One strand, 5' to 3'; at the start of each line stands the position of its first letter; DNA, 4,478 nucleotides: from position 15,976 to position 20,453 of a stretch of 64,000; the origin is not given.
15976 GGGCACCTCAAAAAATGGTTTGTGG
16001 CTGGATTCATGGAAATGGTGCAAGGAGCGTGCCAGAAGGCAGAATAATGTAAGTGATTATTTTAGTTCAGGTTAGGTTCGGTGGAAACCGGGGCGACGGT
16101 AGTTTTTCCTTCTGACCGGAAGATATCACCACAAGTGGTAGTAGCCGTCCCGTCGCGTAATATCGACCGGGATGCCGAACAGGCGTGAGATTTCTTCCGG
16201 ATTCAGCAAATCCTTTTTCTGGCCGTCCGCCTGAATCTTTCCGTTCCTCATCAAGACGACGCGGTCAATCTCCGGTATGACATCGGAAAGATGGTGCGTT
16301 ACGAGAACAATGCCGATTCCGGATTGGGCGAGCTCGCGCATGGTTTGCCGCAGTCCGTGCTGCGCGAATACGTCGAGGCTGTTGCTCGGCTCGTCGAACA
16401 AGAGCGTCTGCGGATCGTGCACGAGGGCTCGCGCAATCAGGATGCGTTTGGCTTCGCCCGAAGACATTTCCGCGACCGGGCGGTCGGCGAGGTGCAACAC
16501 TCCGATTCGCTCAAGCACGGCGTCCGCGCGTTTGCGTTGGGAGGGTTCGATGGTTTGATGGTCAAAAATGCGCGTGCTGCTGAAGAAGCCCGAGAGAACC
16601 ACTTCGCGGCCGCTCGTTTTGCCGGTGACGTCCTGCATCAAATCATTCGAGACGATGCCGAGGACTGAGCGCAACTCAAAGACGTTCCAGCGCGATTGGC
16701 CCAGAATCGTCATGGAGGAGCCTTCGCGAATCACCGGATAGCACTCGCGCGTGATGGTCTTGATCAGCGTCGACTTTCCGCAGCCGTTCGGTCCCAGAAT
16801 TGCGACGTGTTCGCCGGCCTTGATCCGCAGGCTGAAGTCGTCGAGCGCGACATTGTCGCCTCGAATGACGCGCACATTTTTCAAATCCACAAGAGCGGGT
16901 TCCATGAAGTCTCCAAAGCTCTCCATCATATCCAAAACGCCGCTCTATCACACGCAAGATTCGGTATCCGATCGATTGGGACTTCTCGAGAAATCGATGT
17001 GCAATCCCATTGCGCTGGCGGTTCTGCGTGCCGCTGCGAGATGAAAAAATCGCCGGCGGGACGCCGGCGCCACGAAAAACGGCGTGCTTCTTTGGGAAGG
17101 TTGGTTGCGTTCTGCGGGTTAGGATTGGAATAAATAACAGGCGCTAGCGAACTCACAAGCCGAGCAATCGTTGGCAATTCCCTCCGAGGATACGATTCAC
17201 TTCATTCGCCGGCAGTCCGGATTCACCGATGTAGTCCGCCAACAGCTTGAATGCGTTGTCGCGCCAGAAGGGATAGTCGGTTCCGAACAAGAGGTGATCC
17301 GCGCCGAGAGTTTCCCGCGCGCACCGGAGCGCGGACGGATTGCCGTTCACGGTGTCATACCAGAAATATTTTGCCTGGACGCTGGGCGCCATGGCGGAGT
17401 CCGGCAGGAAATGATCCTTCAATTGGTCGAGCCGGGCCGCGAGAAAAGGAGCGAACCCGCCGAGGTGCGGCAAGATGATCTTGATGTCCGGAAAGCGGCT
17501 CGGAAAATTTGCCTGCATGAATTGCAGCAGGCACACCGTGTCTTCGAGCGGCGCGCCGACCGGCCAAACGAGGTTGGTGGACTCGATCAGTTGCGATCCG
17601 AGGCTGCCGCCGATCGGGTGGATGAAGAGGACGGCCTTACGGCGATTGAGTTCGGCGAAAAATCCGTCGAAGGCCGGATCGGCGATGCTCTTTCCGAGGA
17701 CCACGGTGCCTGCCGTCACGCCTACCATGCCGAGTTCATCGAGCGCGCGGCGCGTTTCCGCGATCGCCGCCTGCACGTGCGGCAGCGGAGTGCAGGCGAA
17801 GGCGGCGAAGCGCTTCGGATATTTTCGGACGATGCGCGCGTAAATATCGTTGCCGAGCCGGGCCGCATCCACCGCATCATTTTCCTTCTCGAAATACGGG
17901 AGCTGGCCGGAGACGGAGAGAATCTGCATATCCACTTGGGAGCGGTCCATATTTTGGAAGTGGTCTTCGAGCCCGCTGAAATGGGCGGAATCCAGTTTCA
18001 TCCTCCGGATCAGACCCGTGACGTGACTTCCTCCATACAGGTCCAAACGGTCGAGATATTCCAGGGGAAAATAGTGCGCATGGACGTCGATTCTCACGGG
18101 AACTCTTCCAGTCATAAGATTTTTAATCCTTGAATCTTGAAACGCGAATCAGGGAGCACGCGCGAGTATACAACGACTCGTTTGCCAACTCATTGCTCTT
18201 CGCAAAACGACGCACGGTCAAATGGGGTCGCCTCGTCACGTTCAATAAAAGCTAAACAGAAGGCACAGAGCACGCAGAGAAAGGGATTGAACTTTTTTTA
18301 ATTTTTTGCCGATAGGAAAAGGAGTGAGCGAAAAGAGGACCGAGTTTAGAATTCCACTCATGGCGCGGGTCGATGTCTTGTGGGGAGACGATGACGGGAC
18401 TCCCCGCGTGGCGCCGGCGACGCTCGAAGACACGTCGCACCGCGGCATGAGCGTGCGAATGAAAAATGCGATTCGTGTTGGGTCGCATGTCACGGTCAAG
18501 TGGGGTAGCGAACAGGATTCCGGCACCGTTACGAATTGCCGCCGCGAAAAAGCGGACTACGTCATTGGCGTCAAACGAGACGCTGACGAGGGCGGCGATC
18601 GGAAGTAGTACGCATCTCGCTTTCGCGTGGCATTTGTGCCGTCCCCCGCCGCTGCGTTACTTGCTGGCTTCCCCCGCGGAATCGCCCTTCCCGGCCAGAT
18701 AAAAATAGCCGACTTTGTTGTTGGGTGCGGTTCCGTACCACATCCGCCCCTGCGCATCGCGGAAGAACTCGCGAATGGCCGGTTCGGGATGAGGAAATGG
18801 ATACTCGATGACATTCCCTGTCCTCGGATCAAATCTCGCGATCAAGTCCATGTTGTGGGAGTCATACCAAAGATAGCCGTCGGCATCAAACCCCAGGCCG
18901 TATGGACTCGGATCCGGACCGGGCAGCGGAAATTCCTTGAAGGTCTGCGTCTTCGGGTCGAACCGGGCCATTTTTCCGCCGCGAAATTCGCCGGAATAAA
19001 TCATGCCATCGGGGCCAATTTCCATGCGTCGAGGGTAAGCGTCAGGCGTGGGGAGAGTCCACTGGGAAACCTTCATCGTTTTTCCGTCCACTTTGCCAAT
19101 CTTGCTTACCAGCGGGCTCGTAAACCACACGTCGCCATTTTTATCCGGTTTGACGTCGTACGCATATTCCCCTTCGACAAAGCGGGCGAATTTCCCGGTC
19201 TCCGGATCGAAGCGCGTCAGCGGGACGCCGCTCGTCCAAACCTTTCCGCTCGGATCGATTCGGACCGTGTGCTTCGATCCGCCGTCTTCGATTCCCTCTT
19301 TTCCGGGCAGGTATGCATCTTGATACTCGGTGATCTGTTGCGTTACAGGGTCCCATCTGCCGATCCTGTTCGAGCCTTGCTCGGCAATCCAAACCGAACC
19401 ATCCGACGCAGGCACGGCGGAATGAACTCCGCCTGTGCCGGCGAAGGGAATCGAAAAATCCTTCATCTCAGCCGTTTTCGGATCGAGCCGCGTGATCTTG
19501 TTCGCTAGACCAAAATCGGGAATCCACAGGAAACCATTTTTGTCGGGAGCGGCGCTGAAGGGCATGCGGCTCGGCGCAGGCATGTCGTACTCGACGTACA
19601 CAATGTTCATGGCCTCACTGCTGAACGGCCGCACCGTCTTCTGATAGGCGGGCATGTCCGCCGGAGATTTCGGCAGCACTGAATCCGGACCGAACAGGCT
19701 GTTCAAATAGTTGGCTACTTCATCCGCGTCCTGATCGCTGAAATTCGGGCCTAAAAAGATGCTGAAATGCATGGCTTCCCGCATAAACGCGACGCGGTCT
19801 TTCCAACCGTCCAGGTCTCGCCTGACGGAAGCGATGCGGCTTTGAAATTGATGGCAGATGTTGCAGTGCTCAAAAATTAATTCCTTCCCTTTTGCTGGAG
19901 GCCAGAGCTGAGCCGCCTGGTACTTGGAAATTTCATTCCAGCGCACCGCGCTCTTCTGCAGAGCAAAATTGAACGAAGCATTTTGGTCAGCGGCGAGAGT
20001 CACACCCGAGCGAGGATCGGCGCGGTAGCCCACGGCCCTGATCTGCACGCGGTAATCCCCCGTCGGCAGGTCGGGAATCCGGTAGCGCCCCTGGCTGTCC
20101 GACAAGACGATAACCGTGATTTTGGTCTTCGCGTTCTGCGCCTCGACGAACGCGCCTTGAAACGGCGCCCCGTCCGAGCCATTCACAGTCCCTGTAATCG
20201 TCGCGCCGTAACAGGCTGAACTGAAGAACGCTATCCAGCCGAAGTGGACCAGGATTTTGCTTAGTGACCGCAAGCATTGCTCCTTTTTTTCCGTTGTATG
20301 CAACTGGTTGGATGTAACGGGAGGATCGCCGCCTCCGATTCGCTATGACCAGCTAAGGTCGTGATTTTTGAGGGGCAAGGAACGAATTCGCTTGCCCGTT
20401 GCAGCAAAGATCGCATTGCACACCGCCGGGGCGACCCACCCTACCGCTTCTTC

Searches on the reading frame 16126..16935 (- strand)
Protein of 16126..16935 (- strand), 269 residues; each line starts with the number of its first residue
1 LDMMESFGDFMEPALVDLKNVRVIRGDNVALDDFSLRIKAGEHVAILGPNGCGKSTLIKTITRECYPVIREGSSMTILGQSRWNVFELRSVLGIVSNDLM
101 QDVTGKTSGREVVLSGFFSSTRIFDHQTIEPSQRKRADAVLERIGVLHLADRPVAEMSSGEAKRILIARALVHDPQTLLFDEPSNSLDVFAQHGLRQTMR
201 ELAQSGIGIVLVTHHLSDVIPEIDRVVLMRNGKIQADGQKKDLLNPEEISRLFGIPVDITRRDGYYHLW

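Call 42: search_protein_families(library=pfam, proteins=[window:16126-16935:-], max_evalue=0.00001)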
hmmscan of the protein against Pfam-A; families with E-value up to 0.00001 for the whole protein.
window:16126-16935:- (269 aa): 2 families
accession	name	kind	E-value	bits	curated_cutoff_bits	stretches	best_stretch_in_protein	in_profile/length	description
PF00005.33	ABC_tran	-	5.2e-26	92.3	25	1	31-185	1-137/137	ABC transporter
PF13304.12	AAA_21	-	7.5e-14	52.9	27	1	148-215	229-299/304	AAA domain, putative AbiEii toxin, Type IV TA system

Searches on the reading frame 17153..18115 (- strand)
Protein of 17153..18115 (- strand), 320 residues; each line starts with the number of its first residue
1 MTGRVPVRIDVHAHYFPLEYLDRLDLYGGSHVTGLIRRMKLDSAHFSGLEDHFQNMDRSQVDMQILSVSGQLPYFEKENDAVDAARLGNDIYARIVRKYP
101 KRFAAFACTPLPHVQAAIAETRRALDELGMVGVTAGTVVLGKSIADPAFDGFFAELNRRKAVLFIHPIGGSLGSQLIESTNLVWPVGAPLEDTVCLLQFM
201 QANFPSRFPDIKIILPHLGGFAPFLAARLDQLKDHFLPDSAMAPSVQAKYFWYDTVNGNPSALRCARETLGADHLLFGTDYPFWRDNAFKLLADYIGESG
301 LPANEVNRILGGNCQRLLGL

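Call 42: search_protein_families(library=pfam, proteins=[window:17153-18115:-], max_evalue=0.00001)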
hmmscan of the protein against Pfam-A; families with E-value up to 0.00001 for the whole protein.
window:17153-18115:- (320 aa): 1 family
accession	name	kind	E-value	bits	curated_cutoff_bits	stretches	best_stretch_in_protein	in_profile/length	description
PF04909.20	Amidohydro_2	-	4.3e-35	122.3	26.4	1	9-320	1-289/289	Amidohydrolase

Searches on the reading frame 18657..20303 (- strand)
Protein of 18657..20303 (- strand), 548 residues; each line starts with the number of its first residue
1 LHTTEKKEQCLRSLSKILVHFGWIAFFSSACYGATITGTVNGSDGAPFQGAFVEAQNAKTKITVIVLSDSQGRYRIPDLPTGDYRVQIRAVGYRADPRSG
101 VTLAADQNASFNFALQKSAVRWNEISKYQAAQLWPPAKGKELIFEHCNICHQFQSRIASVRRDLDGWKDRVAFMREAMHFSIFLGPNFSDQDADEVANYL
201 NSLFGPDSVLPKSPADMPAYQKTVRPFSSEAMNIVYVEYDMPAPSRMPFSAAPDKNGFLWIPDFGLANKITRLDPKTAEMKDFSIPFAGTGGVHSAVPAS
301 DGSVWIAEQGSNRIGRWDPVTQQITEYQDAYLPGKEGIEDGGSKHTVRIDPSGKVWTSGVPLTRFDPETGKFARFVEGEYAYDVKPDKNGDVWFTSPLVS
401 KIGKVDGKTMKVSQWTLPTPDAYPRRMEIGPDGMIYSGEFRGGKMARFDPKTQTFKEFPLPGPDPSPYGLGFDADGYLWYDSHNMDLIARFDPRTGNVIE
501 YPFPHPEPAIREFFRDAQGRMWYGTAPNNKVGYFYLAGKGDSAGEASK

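Call 42: search_protein_families(library=pfam, proteins=[window:18657-20303:-], max_evalue=0.00001)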
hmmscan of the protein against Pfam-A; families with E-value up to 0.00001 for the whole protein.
window:18657-20303:- (548 aa): 6 families
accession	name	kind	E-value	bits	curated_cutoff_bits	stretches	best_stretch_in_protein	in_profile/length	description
PF24684.1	Vgb_lyase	-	4.4e-33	114.8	50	2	378-536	96-251/290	Virginiamycin B lyase family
PF13620.12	CarboxypepD_reg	-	2e-20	73.4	32.3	1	35-116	1-82/82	Carboxypeptidase regulatory-like domain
PF07494.17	Reg_prop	-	7.4e-10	38.3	20.4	0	510-525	7-22/24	Two component regulator propeller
PF21959.2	DUF6923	-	6.1e-08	33.2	27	0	422-504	87-170/234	Repeat of unknown function (DUF6923)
PF13715.12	CarbopepD_reg_2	-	8.5e-08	32.6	32.2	1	36-125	1-86/88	CarboxypepD_reg-like domain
PF08450.18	SGL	-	3.6e-06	27.2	26.3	0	467-509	186-228/246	SMP-30/Gluconolactonase/LRE-like region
